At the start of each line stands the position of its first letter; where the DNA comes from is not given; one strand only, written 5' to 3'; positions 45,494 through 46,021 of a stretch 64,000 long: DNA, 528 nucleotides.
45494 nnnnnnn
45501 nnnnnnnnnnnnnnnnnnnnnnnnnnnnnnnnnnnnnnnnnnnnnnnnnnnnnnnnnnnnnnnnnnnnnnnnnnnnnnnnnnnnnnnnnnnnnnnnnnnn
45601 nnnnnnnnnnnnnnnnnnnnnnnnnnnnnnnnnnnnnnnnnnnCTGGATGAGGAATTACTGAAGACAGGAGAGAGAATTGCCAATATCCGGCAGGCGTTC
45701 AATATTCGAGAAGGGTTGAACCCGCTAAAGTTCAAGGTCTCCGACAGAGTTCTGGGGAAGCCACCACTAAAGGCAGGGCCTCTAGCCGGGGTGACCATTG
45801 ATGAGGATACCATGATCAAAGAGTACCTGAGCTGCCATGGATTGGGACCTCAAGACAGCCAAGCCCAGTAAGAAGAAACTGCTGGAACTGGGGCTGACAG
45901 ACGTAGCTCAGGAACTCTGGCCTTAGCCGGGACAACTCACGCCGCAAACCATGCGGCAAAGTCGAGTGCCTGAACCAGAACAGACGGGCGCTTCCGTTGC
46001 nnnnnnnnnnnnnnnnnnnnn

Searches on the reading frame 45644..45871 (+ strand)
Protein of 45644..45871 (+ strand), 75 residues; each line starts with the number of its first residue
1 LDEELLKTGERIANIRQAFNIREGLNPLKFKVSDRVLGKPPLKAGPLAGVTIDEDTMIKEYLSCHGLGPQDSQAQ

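Call 59: search_protein_families(library=pfam, proteins=[window:45644-45871:+], max_evalue=0.001)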
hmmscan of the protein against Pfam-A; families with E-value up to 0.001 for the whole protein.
window:45644-45871:+ (75 aa): 1 family
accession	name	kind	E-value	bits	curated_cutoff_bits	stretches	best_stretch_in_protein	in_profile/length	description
PF01314.23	AFOR_C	-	8.5e-11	42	27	1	3-67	306-369/385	Aldehyde ferredoxin oxidoreductase, domains 2 & 3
